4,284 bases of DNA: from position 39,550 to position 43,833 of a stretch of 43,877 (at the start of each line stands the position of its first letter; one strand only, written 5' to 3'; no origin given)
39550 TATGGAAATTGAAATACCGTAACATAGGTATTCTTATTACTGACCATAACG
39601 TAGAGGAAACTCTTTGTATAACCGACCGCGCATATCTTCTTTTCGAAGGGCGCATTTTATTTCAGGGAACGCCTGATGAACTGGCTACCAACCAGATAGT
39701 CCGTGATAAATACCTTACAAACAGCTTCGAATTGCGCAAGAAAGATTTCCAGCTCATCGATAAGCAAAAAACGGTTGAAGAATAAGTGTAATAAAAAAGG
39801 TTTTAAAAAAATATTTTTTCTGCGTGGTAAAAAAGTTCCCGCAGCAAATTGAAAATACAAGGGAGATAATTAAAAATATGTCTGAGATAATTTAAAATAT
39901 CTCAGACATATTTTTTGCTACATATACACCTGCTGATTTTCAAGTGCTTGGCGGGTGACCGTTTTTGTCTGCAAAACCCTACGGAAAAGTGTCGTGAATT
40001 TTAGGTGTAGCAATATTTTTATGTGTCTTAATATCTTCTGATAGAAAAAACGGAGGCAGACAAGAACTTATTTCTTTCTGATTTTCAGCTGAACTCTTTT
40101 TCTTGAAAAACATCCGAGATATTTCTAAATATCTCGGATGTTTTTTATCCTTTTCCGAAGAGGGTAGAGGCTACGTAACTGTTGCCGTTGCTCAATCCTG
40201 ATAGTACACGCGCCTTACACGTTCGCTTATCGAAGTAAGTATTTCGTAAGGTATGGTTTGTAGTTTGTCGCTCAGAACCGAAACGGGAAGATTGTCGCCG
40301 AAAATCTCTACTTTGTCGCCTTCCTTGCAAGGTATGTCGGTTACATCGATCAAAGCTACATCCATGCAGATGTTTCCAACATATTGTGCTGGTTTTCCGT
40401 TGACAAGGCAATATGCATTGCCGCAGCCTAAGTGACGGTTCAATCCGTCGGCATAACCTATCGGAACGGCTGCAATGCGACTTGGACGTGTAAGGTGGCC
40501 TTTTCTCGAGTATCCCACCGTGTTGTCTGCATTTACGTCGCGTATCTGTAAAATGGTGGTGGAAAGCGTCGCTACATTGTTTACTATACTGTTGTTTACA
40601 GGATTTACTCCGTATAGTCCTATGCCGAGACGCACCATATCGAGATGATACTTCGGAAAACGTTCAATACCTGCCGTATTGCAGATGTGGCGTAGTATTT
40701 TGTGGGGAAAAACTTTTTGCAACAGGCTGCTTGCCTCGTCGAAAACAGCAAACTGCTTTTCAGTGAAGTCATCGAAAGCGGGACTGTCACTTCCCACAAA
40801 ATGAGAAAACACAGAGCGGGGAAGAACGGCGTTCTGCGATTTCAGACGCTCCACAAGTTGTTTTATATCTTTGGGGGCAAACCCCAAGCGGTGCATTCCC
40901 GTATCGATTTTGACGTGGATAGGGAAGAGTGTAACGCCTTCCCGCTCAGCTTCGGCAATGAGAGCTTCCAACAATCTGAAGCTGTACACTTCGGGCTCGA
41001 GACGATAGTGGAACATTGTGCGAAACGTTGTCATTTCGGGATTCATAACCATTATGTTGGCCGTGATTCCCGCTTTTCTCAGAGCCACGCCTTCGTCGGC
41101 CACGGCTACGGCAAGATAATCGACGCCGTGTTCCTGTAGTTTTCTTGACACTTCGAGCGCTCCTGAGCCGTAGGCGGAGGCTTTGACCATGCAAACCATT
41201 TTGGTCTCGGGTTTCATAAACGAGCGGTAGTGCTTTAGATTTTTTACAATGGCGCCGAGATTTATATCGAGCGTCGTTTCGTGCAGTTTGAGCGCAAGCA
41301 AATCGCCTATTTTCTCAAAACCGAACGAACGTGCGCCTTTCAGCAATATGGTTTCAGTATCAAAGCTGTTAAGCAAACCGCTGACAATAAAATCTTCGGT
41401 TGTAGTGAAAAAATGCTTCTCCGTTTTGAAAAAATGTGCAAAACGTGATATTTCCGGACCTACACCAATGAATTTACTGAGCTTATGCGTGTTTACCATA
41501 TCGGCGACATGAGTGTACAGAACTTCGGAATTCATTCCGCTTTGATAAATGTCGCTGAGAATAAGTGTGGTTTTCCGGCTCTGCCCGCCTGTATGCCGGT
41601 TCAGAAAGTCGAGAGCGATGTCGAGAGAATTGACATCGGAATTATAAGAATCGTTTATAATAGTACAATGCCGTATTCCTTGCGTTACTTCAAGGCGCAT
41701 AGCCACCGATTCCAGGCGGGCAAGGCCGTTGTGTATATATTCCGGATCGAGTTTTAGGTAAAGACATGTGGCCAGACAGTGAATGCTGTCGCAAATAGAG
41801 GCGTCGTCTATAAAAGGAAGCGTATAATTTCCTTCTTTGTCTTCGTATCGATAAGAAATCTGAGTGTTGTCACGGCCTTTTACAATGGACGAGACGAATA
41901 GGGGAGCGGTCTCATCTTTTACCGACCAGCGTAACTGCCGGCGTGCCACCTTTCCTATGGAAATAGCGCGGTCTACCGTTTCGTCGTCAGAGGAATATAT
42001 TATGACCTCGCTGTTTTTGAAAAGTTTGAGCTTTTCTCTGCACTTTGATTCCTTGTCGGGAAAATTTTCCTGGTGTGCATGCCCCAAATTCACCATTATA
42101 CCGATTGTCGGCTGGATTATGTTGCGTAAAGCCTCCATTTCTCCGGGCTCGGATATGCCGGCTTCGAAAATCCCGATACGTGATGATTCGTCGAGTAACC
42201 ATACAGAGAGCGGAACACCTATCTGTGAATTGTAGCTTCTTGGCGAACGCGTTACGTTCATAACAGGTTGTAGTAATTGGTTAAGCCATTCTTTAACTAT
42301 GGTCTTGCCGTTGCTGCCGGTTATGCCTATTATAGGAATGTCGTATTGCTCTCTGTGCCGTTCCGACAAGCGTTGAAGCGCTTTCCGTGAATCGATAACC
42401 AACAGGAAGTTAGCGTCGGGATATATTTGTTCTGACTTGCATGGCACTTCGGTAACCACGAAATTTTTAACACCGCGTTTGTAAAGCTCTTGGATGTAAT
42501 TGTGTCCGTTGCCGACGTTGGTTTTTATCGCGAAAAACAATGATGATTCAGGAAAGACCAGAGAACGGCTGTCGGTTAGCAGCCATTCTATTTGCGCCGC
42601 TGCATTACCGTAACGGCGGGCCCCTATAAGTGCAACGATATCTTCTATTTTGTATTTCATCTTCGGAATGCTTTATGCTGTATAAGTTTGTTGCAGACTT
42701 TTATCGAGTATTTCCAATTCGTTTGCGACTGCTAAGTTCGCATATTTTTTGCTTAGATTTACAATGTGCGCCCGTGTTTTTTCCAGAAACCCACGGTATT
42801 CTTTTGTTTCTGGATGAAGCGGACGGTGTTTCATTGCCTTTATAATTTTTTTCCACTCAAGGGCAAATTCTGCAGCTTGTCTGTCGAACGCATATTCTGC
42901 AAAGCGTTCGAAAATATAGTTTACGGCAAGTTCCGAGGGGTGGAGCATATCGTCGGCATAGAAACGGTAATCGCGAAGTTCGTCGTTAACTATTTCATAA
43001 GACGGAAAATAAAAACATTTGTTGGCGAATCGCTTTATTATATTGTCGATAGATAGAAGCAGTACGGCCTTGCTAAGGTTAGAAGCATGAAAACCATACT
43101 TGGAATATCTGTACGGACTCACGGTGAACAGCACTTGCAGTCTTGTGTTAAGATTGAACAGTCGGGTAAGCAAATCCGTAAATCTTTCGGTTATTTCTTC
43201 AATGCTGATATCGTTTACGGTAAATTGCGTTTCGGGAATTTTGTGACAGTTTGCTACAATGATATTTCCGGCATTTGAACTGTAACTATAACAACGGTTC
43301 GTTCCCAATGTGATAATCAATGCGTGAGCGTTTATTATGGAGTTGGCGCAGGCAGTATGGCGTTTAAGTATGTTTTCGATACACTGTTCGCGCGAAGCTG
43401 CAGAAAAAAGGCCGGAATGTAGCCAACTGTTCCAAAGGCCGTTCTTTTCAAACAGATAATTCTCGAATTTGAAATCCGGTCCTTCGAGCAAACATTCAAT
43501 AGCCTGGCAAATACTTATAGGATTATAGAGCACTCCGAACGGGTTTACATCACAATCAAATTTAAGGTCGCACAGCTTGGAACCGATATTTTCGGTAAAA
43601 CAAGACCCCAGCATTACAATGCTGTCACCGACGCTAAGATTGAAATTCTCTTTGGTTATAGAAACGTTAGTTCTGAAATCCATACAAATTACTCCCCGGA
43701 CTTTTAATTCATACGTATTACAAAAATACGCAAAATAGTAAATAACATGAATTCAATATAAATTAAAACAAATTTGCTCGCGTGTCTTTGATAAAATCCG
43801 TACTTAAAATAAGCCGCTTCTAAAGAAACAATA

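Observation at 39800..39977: Modular architecture of the repeat: A/T hairpin, competing CGCAG/CTGCG pairings, a 17-nt tandem duplication, a perfect 17-bp palindrome and an unexplained conserved tail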

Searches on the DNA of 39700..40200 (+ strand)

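Call 42: search_rna_families(source=window, start=39700, end=40200, threshold=evalue, max_evalue=10)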
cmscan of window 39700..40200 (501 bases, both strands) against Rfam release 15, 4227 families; matches with E-value up to 10: 45.
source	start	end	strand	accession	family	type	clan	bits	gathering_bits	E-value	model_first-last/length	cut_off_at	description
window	39865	39923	+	RF00672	mir-190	Gene; miRNA;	CL00089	30.5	48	0.00076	1-78/78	no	mir-190 microRNA precursor family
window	39868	39962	+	RF00400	SNORA28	Gene; snRNA; snoRNA; HACA-box;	CL00033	28.6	65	0.0054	1-126/126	no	Small nucleolar RNA SNORA28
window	39873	39914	+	RF03884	mir-725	Gene; miRNA;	-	27.3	76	0.0014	7-48/56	no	mir-725 microRNA precursor family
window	39869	39919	-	RF03884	mir-725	Gene; miRNA;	-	26.6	76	0.0021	1-56/56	no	mir-725 microRNA precursor family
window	39871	39918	-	RF00672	mir-190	Gene; miRNA;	CL00089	25.9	48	0.012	1-78/78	no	mir-190 microRNA precursor family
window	39800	39923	+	RF01606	plasmodium_snoR31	Gene; snRNA; snoRNA; HACA-box;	-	23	60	0.92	1-145/145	no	small nucleolar RNA snoR31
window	40030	40148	+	RF00515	PyrR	Cis-reg;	-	22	54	1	1-115/115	no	PyrR binding site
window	39875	39912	+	RF04134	MIR7504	Gene; miRNA;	-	21.8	83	0.25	1-124/124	no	MIR7504 microRNA precursor family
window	40105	40146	+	RF04134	MIR7504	Gene; miRNA;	-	21.6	83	0.29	1-124/124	no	MIR7504 microRNA precursor family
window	39849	39943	+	RF04128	MIR8562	Gene; miRNA;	-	21.2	211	0.12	64-179/242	no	MIR8562 microRNA precursor family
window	40033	40135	+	RF02693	psm_mec_RNA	Gene; sRNA;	-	20.8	85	2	1-143/143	no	psm_mec locus RNA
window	39848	39944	-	RF03616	MIR1888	Gene; miRNA;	-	20.6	72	0.22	1-101/101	no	MIR1888 microRNA precursor family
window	39872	39916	+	RF03821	mir-2002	Gene; miRNA;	-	20.4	49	0.22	1-68/68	no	mir-2002 microRNA precursor family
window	40107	40144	-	RF04134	MIR7504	Gene; miRNA;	-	20.3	83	0.6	1-124/124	no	MIR7504 microRNA precursor family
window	40084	40153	+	RF02362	Yfr10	Gene; sRNA;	-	19.9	43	1.9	1-78/78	no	Cyanobacterial functional RNA 10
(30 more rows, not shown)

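Call 69: search_dna_similar(query=window:39796-39990:+, collection=phages, mode=distant, max_evalue=0.001, max_rows=10)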
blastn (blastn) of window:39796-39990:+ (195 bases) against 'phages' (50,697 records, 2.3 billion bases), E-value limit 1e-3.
No match.

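Call 70: search_dna_similar(query=window:39796-39990:+, collection=plasmids, mode=distant, max_evalue=0.001, max_rows=10)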
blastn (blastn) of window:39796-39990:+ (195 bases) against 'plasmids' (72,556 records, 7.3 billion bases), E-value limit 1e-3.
No match.

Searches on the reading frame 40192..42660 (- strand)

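Call 8: search_protein_families(library=pfam, proteins=[window:40192-42660:-])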
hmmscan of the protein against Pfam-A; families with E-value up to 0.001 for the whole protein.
window:40192-42660:- (822 aa): 3 families
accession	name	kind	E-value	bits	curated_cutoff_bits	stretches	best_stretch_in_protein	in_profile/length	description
PF01168.26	Ala_racemase_N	-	3.1e-60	204.1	24.1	1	466-687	1-220/220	Alanine racemase, N-terminal domain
PF00842.27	Ala_racemase_C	-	6.6e-39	132.8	25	1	696-819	1-127/127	Alanine racemase, C-terminal domain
PF08245.18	Mur_ligase_M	-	1.7e-20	74.3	24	1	113-284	1-185/200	Mur ligase middle domain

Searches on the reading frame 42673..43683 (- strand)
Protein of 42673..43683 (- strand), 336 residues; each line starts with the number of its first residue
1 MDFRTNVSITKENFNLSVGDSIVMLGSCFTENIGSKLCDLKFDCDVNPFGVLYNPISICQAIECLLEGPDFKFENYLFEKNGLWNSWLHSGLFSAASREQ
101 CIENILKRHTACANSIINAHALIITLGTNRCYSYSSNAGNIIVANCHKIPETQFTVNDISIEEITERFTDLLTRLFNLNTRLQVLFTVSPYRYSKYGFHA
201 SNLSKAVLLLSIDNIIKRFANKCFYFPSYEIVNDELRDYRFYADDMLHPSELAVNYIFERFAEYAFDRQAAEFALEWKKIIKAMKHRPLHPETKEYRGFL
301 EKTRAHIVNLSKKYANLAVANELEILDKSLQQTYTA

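Call 8: search_protein_families(library=pfam, proteins=[window:42673-43683:-])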
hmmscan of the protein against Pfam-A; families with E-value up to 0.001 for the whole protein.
window:42673-43683:- (336 aa): 1 family
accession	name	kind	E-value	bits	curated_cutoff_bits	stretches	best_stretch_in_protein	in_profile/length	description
PF08885.17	GSCFA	-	1.9e-82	277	25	1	22-261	2-237/237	GSCFA family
